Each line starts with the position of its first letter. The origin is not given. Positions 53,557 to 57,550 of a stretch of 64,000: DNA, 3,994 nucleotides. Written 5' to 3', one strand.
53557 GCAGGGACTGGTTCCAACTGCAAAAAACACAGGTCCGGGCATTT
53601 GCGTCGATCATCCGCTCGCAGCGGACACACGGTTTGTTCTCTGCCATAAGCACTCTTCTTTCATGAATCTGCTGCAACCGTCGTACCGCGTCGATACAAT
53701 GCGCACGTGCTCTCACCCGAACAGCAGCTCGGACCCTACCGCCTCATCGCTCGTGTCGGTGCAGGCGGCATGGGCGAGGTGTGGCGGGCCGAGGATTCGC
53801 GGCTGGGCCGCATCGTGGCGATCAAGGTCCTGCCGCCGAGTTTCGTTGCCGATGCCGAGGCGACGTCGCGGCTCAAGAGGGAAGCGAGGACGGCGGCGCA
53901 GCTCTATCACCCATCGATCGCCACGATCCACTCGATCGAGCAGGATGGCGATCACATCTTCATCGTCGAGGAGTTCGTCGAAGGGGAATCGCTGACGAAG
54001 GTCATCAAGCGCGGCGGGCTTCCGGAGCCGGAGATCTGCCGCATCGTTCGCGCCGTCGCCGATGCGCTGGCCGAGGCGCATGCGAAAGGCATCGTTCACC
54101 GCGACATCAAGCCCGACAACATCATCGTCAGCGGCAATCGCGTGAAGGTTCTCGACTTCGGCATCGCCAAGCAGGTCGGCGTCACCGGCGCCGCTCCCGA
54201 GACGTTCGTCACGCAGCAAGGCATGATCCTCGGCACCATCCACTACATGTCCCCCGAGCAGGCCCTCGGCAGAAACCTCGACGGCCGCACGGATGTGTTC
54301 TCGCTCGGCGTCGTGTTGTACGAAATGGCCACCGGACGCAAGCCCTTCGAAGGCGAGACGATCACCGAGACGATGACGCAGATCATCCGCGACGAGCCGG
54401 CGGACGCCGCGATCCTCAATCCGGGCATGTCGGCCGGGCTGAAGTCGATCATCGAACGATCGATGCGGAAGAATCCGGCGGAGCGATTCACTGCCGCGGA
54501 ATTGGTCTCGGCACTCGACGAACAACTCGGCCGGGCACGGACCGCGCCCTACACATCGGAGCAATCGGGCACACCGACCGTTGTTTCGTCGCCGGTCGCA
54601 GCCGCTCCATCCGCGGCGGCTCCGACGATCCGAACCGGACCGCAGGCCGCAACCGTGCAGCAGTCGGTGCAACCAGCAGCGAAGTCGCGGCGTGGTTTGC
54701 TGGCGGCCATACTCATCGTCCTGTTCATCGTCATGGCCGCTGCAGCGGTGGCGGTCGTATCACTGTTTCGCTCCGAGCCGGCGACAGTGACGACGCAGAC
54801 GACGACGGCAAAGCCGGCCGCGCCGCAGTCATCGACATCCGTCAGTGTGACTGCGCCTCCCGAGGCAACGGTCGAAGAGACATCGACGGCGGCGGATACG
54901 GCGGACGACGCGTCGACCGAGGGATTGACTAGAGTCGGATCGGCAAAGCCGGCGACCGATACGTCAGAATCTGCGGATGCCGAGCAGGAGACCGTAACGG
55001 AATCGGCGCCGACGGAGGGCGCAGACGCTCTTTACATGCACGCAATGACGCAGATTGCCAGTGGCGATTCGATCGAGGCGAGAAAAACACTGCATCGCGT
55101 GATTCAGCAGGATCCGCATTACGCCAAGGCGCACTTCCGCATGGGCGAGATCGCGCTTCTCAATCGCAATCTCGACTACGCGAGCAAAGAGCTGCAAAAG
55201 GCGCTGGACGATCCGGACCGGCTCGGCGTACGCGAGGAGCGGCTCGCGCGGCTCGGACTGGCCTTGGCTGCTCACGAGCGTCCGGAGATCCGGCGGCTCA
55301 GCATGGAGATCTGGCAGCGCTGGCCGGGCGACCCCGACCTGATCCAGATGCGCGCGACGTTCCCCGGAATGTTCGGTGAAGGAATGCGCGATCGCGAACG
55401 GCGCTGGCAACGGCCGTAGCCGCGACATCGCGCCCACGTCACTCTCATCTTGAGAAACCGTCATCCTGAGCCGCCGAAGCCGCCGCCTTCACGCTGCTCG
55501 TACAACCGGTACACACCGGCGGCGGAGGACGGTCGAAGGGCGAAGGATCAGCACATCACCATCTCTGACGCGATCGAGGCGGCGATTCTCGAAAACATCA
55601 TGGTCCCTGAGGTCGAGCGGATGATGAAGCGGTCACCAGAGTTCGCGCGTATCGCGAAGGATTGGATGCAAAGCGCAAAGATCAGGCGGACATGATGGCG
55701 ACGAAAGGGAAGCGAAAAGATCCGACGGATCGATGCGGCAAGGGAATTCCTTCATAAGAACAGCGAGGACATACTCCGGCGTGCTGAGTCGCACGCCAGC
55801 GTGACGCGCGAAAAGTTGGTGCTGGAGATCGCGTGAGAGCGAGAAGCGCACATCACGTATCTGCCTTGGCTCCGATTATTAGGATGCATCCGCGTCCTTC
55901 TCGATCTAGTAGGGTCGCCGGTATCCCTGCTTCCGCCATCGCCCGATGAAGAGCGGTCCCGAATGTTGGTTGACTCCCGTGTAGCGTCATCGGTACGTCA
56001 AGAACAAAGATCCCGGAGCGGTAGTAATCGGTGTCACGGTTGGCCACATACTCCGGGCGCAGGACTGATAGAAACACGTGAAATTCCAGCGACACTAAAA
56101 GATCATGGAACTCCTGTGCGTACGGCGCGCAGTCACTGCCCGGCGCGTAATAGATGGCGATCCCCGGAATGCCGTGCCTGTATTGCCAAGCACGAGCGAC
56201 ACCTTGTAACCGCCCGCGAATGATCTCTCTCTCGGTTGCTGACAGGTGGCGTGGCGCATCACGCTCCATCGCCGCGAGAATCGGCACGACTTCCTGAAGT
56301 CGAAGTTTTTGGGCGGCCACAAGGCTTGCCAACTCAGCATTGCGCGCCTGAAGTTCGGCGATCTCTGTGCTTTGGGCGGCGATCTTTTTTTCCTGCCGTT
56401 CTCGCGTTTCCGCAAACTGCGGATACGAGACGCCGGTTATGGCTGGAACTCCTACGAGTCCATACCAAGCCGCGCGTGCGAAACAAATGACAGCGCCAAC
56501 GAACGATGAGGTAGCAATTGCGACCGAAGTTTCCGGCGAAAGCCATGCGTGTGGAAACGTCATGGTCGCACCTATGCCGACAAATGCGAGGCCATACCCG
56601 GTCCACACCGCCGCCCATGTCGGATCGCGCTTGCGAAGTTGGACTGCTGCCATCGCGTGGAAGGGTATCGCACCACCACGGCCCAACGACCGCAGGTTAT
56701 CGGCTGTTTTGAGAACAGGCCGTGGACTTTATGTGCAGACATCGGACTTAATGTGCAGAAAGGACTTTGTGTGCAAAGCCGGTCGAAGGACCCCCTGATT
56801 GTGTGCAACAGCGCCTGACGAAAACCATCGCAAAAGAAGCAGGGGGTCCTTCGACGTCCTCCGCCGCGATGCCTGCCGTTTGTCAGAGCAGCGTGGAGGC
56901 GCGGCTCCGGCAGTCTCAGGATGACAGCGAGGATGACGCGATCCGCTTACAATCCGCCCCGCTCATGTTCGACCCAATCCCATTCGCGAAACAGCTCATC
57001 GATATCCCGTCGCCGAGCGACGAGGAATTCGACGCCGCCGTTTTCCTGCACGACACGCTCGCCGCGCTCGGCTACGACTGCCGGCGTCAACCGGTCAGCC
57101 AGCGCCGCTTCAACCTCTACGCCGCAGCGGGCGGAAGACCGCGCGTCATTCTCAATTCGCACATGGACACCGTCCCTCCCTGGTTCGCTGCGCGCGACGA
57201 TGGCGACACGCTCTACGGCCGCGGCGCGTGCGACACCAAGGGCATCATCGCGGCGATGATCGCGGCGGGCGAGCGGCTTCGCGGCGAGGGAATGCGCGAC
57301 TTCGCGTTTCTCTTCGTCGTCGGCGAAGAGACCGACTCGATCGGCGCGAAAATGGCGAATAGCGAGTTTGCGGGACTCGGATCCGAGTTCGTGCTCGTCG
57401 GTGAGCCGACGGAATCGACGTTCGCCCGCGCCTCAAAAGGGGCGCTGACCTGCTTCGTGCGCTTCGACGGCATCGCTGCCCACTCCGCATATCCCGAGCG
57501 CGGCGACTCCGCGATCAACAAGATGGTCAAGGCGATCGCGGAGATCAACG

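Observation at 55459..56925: Foreign cargo captured inside a REP doublet, flanked by a 10-bp direct repeat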

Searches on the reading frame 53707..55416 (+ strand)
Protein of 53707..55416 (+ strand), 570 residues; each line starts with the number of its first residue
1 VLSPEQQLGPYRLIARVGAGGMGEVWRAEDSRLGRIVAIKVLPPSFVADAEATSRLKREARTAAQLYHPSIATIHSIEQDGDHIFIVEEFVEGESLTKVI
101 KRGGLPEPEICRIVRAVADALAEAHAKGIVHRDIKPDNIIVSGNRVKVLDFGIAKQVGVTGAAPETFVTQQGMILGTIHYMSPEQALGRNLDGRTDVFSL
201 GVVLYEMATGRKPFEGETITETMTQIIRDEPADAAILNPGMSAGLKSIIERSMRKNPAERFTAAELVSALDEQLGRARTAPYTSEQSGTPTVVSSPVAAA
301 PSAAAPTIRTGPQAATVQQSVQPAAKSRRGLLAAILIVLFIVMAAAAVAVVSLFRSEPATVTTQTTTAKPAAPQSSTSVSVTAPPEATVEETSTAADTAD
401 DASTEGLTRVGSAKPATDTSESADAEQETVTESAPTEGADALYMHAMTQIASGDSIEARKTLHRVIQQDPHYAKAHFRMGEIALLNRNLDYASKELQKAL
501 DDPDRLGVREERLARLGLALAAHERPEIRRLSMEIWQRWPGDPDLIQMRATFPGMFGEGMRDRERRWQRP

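Call 14: search_protein_families(library=pfam, proteins=[window:53707-55416:+], max_evalue=1)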
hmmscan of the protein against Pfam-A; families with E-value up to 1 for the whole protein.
window:53707-55416:+ (570 aa): 23 families
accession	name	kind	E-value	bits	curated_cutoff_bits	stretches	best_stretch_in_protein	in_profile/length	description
PF00069.31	Pkinase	-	8.3e-50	170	31.7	1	11-268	1-259/263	Protein kinase domain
PF07714.23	PK_Tyr_Ser-Thr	-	7.1e-34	117.7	23.1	1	13-270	3-258/258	Protein tyrosine and serine/threonine kinase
PF03109.22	ABC1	-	1.8e-06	27.8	22.9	1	47-157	111-217/244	ABC1 atypical kinase-like domain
PF14559.12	TPR_19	-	3.1e-06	27.9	25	1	450-501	2-53/68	Tetratricopeptide repeat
PF01636.29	APH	-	2.6e-05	24.5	23.2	2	126-154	167-197/239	Phosphotransferase enzyme family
PF25060.1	ARM_TT21_2nd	-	3.4e-05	23.9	27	1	415-485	199-268/270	Tetratricopeptide repeat protein 21 second ARM domain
PF13432.12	TPR_16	-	5.3e-05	24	32.7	1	443-500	1-58/65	Tetratricopeptide repeat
PF13174.12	TPR_6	-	9.3e-05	23.3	26.3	1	440-470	1-31/33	Tetratricopeptide repeat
PF07719.23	TPR_2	-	0.00032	21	27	1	473-500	1-28/34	Tetratricopeptide repeat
PF13428.12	TPR_14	-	0.00045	21.1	23.5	1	440-481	2-43/44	Tetratricopeptide repeat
PF25058.1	ARM_TT21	-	0.00061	20.2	27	1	414-488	68-143/155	Tetratricopeptide repeat protein 21 ARM repeat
PF13431.12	TPR_17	-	0.0087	16.7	24.4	0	465-491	5-31/34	Tetratricopeptide repeat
PF06293.20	Kdo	-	0.013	15.4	21.3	1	84-151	93-166/207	Lipopolysaccharide kinase (Kdo/WaaP) family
PF17667.7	Pkinase_fungal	-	0.024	13.8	24.1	1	125-189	303-368/387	Fungal protein kinase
PF20187.3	DUF6550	-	0.038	14.6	27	1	324-407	5-88/190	Family of unknown function (DUF6550)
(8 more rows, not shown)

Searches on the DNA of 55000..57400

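Call 83: search_rna_families(source=window, start=55000, end=57400, threshold=evalue, max_evalue=0.1)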
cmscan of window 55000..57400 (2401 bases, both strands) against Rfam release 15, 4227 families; matches with E-value up to 0.1: 0.
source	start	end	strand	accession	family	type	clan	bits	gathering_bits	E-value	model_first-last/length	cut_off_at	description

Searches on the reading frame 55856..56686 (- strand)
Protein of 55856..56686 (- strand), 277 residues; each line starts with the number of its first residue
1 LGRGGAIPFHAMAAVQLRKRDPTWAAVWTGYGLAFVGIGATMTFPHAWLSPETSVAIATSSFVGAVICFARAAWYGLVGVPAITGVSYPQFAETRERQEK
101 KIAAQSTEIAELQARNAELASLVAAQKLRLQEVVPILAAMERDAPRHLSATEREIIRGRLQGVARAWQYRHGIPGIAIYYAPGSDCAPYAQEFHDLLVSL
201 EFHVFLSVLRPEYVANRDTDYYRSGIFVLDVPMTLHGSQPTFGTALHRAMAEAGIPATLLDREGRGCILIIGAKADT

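Call 14: search_protein_families(library=pfam, proteins=[window:55856-56686:-], max_evalue=1)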
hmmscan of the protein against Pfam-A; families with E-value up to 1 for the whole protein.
window:55856-56686:- (277 aa): 1 family
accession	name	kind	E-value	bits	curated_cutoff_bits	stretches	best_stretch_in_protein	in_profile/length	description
PF04977.20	DivIC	-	0.0043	17.3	28.9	1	93-124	17-48/80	Septum formation initiator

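Call 15: search_protein_families(library=padloc, proteins=[window:55856-56686:-], max_evalue=1)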
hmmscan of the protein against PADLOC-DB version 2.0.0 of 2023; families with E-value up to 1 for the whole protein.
window:55856-56686:- (277 aa): 0 families

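Call 16: search_protein_families(library=phrogs, proteins=[window:55856-56686:-], max_evalue=1)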
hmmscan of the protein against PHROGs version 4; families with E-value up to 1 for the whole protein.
window:55856-56686:- (277 aa): 1 family
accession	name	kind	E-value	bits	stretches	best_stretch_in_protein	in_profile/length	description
phrog_20344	-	unknown function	0.098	13.6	1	91-121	69-99/140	-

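Call 18: find_homologous_proteins(query=window:55856-56686:-)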
Query window:55856-56686:- (277 aa): 5 proteins with E <= 0.001 among 3680 candidates.
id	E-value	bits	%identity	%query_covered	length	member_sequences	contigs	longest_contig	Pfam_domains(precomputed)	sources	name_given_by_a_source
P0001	1.2e-151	522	100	85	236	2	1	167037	-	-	-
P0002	6.8e-115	401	69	94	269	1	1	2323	-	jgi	jgi:hypothetical protein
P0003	2.7e-76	275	55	95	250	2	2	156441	-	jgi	jgi:hypothetical protein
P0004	1.5e-70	256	53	91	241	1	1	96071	-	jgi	jgi:hypothetical protein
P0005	2.4e-22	98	48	43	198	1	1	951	-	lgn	-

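Call 36: search_protein_families(library=ncbifam, proteins=[window:55856-56686:-], max_evalue=0.01)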
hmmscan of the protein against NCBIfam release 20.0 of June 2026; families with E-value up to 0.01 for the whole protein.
window:55856-56686:- (277 aa): 0 families

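Call 42: find_encoding_contigs(protein=P0003, flank=8000, max_places=3)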
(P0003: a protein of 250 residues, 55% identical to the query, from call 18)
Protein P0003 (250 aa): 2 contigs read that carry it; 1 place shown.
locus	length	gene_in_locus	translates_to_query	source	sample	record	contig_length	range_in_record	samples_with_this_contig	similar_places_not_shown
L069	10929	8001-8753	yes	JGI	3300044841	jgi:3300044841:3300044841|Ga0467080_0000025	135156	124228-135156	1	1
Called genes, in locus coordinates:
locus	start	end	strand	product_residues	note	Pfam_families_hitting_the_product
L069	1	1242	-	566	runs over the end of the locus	-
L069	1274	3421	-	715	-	PF05649:Peptidase_M13_N, PF01431:Peptidase_M13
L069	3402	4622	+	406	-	PF01180:DHO_dh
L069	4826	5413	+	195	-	PF09851:SHOCT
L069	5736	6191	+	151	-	-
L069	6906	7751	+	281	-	PF13676:TIR_2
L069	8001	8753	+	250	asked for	-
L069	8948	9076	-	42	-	-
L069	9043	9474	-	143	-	-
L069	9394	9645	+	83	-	-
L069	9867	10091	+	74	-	PF13683:rve_3, PF13333:rve_2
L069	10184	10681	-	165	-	-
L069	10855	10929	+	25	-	?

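Call 43: find_encoding_contigs(protein=P0004, flank=8000, max_places=3)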
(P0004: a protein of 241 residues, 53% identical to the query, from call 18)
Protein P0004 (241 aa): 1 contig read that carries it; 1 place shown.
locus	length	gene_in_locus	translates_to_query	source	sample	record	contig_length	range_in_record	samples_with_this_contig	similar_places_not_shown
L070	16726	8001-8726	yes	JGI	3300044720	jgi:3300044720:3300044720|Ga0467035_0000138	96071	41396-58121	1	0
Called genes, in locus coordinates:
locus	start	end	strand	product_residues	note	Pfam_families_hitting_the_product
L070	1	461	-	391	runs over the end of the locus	-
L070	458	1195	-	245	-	-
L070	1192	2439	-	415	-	PF12860:PAS_7, PF13188:PAS_8 (weak), PF00512:HisKA, PF02518:HATPase_c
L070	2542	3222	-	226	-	PF00072:Response_reg, PF00486:Trans_reg_C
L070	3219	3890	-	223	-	PF01895:PhoU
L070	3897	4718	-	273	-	PF00005:ABC_tran, PF02463:SMC_N (faint), PF13304:AAA_21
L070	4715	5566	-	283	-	PF00528:BPD_transp_1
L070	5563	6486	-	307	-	PF00528:BPD_transp_1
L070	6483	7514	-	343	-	PF12849:PBP_like_2, PF01547:SBP_bac_1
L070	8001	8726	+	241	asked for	-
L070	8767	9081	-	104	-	PF13560:HTH_31 (weak), PF01381:HTH_3 (weak), PF21716:dnstrm_HI1420 (weak)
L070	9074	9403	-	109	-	-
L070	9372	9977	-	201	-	-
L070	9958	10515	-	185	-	-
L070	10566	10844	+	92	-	PF13560:HTH_31, PF12844:HTH_19 (weak), PF13443:HTH_26 (weak), PF01381:HTH_3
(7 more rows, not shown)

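Call 55: search_protein_representatives(protein=window:55856-56686:-)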
Query: 277 residues. Proteins with E-value up to 0.001 (for the whole library): 22; up to 1e-10: 16; up to 1e-30: 2. The best 22 are listed.
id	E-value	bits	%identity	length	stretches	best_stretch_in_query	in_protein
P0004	4.9e-71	255.9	57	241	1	24-275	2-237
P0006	8.4e-36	140.3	64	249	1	14-114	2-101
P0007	9.1e-25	104.2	58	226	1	16-107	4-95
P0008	3.0e-24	102.5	40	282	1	107-272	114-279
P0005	7.5e-23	97.9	49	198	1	16-135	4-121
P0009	8.3e-22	94.5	57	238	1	42-129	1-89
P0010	3.4e-21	92.5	39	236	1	116-274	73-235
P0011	1.8e-18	83.5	37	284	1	97-275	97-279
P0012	1.9e-17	80.2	39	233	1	108-274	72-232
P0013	2.3e-16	76.6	39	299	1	138-274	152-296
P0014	3.2e-15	72.9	38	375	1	121-274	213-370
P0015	1.2e-14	71.0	35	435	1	122-274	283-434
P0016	3.0e-14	69.7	37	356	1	98-274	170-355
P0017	7.4e-14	68.4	38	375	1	130-274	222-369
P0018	1.5e-12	64.1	31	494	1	117-274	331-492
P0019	5.4e-12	62.3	37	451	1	139-272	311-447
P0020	2.2e-06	43.9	32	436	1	127-275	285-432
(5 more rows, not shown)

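Call 56: search_protein_families(library=pfam, proteins=[P0008, P0011, P0013, P0014, P0015, P0016, P0018, P0019, P0020, P0006], max_evalue=0.01)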
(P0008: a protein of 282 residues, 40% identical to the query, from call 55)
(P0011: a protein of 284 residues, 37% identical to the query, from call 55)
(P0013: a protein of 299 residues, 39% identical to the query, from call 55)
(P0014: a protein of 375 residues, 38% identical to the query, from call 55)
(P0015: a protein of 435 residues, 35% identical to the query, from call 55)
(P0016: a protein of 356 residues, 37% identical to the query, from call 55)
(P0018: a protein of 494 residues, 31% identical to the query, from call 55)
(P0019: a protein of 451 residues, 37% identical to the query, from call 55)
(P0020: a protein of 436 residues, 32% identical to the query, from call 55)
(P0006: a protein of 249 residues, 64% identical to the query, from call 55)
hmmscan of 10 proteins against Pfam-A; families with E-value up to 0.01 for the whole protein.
P0008 (282 aa): 1 family
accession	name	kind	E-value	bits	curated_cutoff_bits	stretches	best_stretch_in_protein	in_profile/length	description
PF10604.15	Polyketide_cyc2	-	0.0035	18.1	27.4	1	89-171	15-94/142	Polyketide cyclase / dehydrase and lipid transport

P0011 (284 aa): 0 families

P0013 (299 aa): 0 families

P0014 (375 aa): 0 families

P0015 (435 aa): 0 families

P0016 (356 aa): 0 families

P0018 (494 aa): 1 family
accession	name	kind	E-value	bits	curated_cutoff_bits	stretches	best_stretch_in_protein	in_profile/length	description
PF21007.2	FBF1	-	0.009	15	45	0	72-135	58-121/524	Fas-binding factor 1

P0019 (451 aa): 0 families

P0020 (436 aa): 1 family
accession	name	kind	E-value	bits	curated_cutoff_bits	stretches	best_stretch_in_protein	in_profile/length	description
PF01497.23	Peripla_BP_2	-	0.002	18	27.5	0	91-158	97-163/235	Periplasmic binding protein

P0006 (249 aa): 0 families

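Call 65: predict_structure(alignment_id=A1)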
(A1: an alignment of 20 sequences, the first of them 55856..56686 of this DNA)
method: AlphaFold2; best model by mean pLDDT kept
length: 277 residues; sequences in the alignment: 20
mean_pLDDT: 82.4   pTM: 0.57
mean pLDDT of the five models: 82.4, 81.7, 79.8, 78.9, 77.6
residues with pLDDT >= 90: 137; 70-90: 83; 50-70: 38; < 50: 19
segments of 3 or more residues with pLDDT < 50: 1-4, 10-19, 79-82
pLDDT, mean of each block of 10 residues (from residue 1): 49 48 70 76 69 78 77 59 65 91 95 97 97 91 91 98 93 94 94 98 95 67 91 64 93 96 87 85
secondary structure, 60 per line:
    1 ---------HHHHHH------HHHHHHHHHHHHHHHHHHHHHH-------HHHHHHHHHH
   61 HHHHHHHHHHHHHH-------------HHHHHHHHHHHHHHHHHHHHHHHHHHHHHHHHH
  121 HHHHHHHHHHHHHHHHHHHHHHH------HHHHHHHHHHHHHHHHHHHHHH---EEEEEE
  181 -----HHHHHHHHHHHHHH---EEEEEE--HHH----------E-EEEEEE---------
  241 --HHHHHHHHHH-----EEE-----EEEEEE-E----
elements in order: H10-15 H22-43 H51-74 H88-143 H150-171 E175-180 H186-199 E203-208 E226-231 H243-252 E258-260 E266-271

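Call 68: fold_search(model_id=the predicted structure, library=pdb)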
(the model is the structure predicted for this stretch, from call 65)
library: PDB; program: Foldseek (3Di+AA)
matches with E <= 10: 1292; with E <= 0.001: 0
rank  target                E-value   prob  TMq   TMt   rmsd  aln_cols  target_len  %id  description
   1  6apv_B                3.0e-02  0.69  0.19  0.27  11.4       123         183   15  Trypanosoma brucei hypoxanthine guanine phosphoribosyltransferase in complex with [(2-{[2-(2-amino-6-oxo-1,6-dihydro-9 (released 2018-03-14)
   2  4rao_B                3.9e-02  0.28  0.16  0.20  12.2       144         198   13  Aza-acyclic nucleoside phosphonates containing a second phosphonate group as inhibitors of the human, Plasmodium falci (released 2015-01-07)
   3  5brn_D                4.2e-02  0.30  0.15  0.20  12.4       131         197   13  Human HGPRT in complex with (S)-HPEPHx, an acyclic nucleoside phosphonate (released 2015-10-14)
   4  6apu_A                4.7e-02  0.57  0.19  0.28  11.8       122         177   15  Crystal structure of Trypanosoma brucei hypoxanthine-guanine phosphoribosyltranferase in complex with (2-{[2-(2-amino- (released 2018-03-14)
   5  6apt_A                5.7e-02  0.44  0.20  0.29  12.8       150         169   11  Trypanosoma brucei hypoxanthine guanine phosphoribosyltransferase in complex with {[(2S)-3-(2-amino-6-oxo-1,6-dihydro- (released 2018-03-14)
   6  4raq_C                5.7e-02  0.28  0.16  0.21  11.8       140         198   12  Aza-acyclic nucleoside phosphonates containing a second phosphonate group as inhibitors of the human, Plasmodium falci (released 2015-01-07)
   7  7sb7_B                6.9e-02  0.54  0.19  0.27  10.5       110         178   15  Crystal structure of T. brucei hypoxanthine guanine phosphoribosyltransferase in complex with (4S,7S)-7-hydroxy-4-((gu (released 2022-03-02)
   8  1xzn_B                6.9e-02  0.25  0.15  0.23  12.3       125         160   18  PYRR, THE REGULATOR OF THE PYRIMIDINE BIOSYNTHETIC OPERON IN BACILLUS CALDOLYTICUS, sulfate-bound form (released 2005-03-01)
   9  4rac_D                6.9e-02  0.21  0.16  0.20  12.5       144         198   12  Aza-acyclic nucleoside phosphonates containing a second phosphonate group as inhibitors of the human, Plasmodium falci (released 2015-01-07)
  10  4rqa                  7.4e-02  0.16  0.16  0.22  13.5       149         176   12  Crystal Structure of a Hypoxanthine Phosphoribosyltransferase (target ID NYSGRC-029686) from Staphylococcus aureus (orth (released 2014-11-26)
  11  6apv_C                7.9e-02  0.47  0.18  0.28  11.6       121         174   13  Trypanosoma brucei hypoxanthine guanine phosphoribosyltransferase in complex with [(2-{[2-(2-amino-6-oxo-1,6-dihydro-9 (released 2018-03-14)
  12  5jv5_A                7.9e-02  0.41  0.19  0.27  13.4       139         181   12  Trypanosome brucei Hypoxanthine-guanine phosphoribosyltranferase in complex with Guanosine 5' monophosphate (released 2016-11-09)
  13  8wgl_A                7.9e-02  0.30  0.16  0.26  15.5       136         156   12  Crystal structure of Rhodothermus marinus substrate-binding protein (Hg soaking) (released 2023-10-04)
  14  6apv_D                8.4e-02  0.33  0.19  0.27  12.6       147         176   12  Trypanosoma brucei hypoxanthine guanine phosphoribosyltransferase in complex with [(2-{[2-(2-amino-6-oxo-1,6-dihydro-9 (released 2018-03-14)
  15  5brn_B                1.0e-01  0.20  0.16  0.20  11.9       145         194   11  Human HGPRT in complex with (S)-HPEPHx, an acyclic nucleoside phosphonate (released 2015-10-14)
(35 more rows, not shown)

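Call 70: search_protein_families(library=padloc, proteins=[L069:6906-7748:+, P0015, P0018, P0008], max_evalue=0.01)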
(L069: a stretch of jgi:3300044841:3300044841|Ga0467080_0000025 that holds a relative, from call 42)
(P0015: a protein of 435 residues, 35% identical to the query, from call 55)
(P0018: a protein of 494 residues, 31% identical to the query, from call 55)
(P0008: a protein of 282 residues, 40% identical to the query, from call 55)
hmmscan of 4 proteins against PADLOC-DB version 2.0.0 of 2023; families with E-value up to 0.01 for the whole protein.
L069:6906-7748:+ (281 aa): 9 families
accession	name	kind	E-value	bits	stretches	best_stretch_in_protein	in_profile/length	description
PDLC02421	Aga_TIR-PNTD1-PNTD2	-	1.7e-19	68.3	1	6-132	7-132/430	Class I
PDLC02403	Aga_TIR-PNTD1-PNTD2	-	3.3e-16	57.4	1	6-132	6-131/443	Class I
PDLC02012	SAVED5--SAVED_TIR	-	4e-10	37.4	1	4-87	15-97/404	-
PDLC00417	ThsB1|ThsB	-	9.7e-07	26.6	1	6-77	170-241/303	TIR-like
PDLC05062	PDC-S66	-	1.1e-06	26.4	1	6-70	152-217/282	-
PDLC02416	Aga_REase-TIR-PNTD1-PNTD2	-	5.8e-06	23.2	1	10-132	163-278/572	Class I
PDLC02400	Aga_TIR-PNTD1-PNTD2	-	4.2e-05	20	1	19-132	204-315/639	Class I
PDLC00420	ThsB1|ThsB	-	0.0047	14.1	1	6-131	5-137/319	TIR-like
PDLC02962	RT-TIR_XII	-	0.0076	13.2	1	10-132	353-472/478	single gene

P0015 (435 aa): 0 families

P0018 (494 aa): 0 families

P0008 (282 aa): 0 families

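Call 71: fold_search(model_id=the predicted structure, library=viral)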
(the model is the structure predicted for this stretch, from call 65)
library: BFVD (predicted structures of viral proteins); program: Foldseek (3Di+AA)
matches with E <= 10: 346; with E <= 0.001: 1
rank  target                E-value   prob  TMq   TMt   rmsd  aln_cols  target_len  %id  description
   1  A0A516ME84            1.3e-08  1.00  0.35  0.51  17.9       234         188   18  (no name in the UniProt tables at hand)
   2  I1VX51                3.7e-02  0.20  0.14  0.24  13.0       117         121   14  (no name in the UniProt tables at hand)
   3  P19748                4.7e-02  0.16  0.13  0.16  15.8       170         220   18  Cap-specific mRNA (nucleoside-2'-O-)-methyltransferase (Fragment) [Sheeppox virus (strain KS-1)]
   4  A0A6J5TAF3            1.2e-01  0.18  0.16  0.14  17.0       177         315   11  Uncharacterized protein [uncultured Caudovirales phage]
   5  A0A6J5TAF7            1.2e-01  0.09  0.14  0.13  15.9       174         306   10  Uncharacterized protein [uncultured Caudovirales phage]
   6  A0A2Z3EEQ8            1.3e-01  0.54  0.22  0.12  10.7       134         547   10  (no name in the UniProt tables at hand)
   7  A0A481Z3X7            1.3e-01  0.30  0.19  0.27   8.4       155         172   10  Uncharacterized protein [Pithovirus LCPAC104]
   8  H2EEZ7                1.4e-01  0.38  0.17  0.12   9.4        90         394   10  Putative heat shock 70 kDa protein [Moumouvirus sp. 'Monve']
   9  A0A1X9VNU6            2.0e-01  0.28  0.13  0.13  27.4       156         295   10  Putative sensory box histidine kinase/response protein [Mimivirus AB-566-O17]
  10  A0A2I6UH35            2.2e-01  0.57  0.20  0.33  25.8       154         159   19  Uncharacterized protein [Salinibacter phage M31CR41-2]
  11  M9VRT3                2.3e-01  0.25  0.17  0.14   9.3        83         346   13  Heat shock protein 70-like protein (Fragment) [Cucurbit yellow stunting disorder virus]
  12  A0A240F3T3            2.3e-01  0.07  0.12  0.18  15.1       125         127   15  (no name in the UniProt tables at hand)
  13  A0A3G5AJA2            2.8e-01  0.54  0.17  0.17   5.0        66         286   15  Uncharacterized protein (Fragment) [Solumvirus sp.]
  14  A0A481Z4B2            2.8e-01  0.30  0.21  0.21   7.7       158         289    9  Uncharacterized protein [Pithovirus LCPAC104]
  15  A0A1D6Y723            2.8e-01  0.16  0.17  0.13  12.9       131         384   13  (no name in the UniProt tables at hand)
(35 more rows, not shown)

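Call 72: find_encoding_contigs(protein=P0002, flank=3000, max_places=3)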
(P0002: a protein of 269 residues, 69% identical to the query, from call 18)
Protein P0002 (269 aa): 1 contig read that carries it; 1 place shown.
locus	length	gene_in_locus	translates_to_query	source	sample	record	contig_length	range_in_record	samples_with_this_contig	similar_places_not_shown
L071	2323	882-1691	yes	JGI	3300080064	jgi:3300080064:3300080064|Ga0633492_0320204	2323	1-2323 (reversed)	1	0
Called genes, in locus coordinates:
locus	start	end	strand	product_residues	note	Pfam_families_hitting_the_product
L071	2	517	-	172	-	?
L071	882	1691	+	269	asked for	-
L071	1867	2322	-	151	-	?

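Call 92: find_related_loci(query=A3, collection=metagenome_contigs, flank=8000)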
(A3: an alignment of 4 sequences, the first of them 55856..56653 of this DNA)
Query A3 (266 aa) in metagenome_contigs; peptide patterns used: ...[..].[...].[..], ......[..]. (x = any residue, [..] = any of these).
262 stretches matched a pattern, but none encodes a relative of the query by tblastn (E <= 1e-3).
